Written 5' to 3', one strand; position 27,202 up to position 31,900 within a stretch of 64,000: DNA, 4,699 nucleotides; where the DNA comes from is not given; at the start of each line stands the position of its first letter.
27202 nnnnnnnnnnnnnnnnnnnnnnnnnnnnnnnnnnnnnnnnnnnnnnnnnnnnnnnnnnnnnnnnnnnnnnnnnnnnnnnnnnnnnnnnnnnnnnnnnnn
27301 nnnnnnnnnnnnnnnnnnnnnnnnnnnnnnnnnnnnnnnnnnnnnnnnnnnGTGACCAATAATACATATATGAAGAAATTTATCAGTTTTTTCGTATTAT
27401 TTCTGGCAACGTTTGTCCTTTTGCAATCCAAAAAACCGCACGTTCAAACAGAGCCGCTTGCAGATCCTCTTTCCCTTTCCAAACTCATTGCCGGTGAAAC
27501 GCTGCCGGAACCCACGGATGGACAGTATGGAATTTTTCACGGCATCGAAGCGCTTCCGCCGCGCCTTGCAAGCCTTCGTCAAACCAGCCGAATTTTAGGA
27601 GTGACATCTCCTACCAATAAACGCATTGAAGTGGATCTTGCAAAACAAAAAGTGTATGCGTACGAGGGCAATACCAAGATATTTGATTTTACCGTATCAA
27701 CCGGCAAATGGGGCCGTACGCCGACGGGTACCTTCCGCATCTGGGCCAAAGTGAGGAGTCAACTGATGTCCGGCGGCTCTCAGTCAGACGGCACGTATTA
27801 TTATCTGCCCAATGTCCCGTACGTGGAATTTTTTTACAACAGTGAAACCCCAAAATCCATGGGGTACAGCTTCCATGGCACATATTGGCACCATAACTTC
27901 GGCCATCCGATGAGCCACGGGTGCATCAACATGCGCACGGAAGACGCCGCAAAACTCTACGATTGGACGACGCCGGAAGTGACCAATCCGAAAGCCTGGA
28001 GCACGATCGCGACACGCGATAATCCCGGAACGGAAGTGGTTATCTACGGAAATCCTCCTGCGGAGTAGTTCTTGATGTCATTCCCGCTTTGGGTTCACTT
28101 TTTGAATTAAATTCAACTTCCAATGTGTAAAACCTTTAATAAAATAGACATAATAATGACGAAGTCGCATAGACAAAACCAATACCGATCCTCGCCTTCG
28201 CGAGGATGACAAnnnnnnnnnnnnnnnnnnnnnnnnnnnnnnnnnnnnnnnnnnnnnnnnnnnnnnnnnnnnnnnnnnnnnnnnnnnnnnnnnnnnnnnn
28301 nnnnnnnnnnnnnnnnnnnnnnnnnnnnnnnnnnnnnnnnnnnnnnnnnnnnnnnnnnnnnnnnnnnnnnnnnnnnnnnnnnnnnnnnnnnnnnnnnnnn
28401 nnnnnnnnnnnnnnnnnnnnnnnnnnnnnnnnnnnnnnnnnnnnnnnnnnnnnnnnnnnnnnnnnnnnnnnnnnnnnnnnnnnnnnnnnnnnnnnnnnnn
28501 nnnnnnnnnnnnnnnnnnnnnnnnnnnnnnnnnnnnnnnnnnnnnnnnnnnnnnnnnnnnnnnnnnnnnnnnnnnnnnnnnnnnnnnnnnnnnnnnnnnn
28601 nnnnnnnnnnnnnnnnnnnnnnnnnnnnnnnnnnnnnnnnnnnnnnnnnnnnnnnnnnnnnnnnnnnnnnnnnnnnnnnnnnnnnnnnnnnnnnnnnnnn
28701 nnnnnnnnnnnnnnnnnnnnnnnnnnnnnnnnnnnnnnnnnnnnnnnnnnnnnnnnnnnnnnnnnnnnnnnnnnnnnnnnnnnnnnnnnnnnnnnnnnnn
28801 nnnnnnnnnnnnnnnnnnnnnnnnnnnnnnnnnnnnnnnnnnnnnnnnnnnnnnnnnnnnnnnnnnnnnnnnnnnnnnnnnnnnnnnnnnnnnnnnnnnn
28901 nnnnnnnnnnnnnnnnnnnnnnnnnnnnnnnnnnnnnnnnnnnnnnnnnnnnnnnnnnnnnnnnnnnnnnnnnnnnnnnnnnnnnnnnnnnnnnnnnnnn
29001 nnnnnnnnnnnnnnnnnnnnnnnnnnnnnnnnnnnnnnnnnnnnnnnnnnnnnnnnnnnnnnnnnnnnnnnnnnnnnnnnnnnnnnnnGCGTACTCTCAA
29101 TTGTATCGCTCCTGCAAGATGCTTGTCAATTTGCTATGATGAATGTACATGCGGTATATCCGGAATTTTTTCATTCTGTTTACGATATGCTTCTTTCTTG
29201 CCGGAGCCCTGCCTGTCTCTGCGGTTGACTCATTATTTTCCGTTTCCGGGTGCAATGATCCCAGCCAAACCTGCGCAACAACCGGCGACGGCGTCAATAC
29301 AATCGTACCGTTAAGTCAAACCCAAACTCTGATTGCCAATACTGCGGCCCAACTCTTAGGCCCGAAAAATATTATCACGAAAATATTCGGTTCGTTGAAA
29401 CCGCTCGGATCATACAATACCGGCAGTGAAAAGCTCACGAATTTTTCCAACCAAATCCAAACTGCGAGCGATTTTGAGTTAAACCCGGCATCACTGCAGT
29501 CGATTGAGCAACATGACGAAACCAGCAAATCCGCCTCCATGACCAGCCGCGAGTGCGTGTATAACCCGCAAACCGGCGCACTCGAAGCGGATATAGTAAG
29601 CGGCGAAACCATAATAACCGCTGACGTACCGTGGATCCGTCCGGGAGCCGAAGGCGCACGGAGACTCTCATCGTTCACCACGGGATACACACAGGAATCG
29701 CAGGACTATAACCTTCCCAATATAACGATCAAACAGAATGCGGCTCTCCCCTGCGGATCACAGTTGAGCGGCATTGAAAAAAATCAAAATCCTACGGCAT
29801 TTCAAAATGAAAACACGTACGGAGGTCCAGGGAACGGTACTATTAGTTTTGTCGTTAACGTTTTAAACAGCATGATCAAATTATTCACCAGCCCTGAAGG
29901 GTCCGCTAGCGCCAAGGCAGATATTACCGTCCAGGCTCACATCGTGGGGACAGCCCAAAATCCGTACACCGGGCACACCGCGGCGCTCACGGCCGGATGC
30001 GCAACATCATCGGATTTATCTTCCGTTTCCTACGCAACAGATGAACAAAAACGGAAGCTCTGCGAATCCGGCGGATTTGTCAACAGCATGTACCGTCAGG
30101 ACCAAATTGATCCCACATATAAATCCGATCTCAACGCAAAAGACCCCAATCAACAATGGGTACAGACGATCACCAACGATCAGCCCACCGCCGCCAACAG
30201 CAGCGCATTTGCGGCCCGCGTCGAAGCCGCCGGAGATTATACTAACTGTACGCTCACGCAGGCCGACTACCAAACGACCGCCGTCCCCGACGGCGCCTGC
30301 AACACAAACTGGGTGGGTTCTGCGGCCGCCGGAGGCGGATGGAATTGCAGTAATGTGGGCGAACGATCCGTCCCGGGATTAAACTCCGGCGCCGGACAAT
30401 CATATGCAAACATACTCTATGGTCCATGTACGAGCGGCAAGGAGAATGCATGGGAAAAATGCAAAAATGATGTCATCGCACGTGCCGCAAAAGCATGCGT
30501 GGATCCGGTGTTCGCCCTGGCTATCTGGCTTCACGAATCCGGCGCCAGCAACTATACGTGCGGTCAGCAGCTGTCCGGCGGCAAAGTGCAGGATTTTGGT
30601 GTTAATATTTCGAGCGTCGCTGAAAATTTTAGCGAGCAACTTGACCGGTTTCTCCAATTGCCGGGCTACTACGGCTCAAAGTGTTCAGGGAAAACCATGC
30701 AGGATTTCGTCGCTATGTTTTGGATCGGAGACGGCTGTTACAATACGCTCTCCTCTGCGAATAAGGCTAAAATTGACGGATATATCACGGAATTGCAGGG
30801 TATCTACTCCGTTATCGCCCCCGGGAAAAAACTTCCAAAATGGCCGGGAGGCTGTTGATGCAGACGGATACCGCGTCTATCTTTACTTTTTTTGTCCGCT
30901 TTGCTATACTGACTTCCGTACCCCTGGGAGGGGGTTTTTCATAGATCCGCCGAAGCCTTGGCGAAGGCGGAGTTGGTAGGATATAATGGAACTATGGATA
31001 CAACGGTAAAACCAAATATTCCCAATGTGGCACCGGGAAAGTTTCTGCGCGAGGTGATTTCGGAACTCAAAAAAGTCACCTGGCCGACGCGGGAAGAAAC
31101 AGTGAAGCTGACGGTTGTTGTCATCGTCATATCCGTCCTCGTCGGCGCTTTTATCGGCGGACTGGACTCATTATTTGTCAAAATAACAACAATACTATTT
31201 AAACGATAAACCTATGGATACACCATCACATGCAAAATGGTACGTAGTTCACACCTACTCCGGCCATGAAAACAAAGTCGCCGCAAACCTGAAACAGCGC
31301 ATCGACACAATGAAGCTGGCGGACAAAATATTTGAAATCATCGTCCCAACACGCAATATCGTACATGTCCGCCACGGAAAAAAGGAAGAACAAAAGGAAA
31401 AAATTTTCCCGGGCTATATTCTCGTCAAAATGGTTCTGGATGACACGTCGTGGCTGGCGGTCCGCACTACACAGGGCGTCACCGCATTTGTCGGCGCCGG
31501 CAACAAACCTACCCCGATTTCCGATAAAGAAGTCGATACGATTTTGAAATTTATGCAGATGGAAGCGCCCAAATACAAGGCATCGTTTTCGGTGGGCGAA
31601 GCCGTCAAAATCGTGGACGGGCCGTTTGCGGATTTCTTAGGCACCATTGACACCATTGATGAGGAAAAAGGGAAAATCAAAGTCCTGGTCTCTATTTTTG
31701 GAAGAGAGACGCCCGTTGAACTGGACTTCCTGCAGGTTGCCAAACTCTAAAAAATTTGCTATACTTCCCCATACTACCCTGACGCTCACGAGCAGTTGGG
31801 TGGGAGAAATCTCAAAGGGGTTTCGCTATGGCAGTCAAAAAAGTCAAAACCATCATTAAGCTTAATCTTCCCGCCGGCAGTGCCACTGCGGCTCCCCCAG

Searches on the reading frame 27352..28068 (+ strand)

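Call 3: search_protein_families(library=pfam, proteins=[window:27352-28068:+], max_evalue=1)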
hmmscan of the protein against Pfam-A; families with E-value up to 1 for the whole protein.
window:27352-28068:+ (238 aa): 1 family
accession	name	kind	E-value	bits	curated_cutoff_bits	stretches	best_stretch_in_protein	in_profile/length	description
PF03734.19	YkuD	-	8.8e-25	88.4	23.4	1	90-231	2-146/146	L,D-transpeptidase catalytic domain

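Call 4: search_protein_families(library=ncbifam, proteins=[window:27352-28068:+], max_evalue=1)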
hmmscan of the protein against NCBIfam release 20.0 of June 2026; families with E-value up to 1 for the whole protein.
window:27352-28068:+ (238 aa): 9 families
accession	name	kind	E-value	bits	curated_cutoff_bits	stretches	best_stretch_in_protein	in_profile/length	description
NF004785.0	PRK06132.1-2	subfamily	9.6e-10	38.2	169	2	93-135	66-109/353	hypothetical protein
NF004787.0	PRK06132.1-4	equivalog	3.3e-06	26.2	409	1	91-207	59-159/347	hypothetical protein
NF040925.1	LD_carbox_ElsL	exception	5.3e-06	26.3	270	1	174-205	118-149/164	cell wall-recycling L,D-carboxypeptidase ElsL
NF004786.0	PRK06132.1-3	equivalog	6.3e-06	25.2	329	1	92-210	31-134/418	hypothetical protein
NF009120.0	PRK12472.1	subfamily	0.00019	20.4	369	1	94-206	58-154/508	hypothetical protein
TIGR03289.1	frhB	equivalog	0.042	12.9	331.5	1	189-229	188-228/275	coenzyme F420 hydrogenase subunit beta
NF007563.0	PRK10190.1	equivalog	0.05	12.7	517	1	172-205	188-221/310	L,D-transpeptidase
NF007612.0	PRK10260.1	equivalog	0.057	12.4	583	1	172-204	191-223/306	L,D-transpeptidase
NF047955.1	TransPepLdtE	equivalog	0.18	11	480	1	171-203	189-221/322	L,D-transpeptidase LdtE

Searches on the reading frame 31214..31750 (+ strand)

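Call 55: search_protein_families(library=pfam, proteins=[window:31214-31750:+], max_evalue=0.001)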
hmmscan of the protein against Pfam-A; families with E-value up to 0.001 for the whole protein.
window:31214-31750:+ (178 aa): 2 families
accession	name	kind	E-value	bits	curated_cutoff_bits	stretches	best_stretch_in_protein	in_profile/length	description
PF02357.24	NusG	-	4e-30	104.6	22.2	1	8-110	2-92/93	Transcription termination factor nusG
PF00467.35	KOW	-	9.4e-06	25.7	22.3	1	127-157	1-27/32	KOW motif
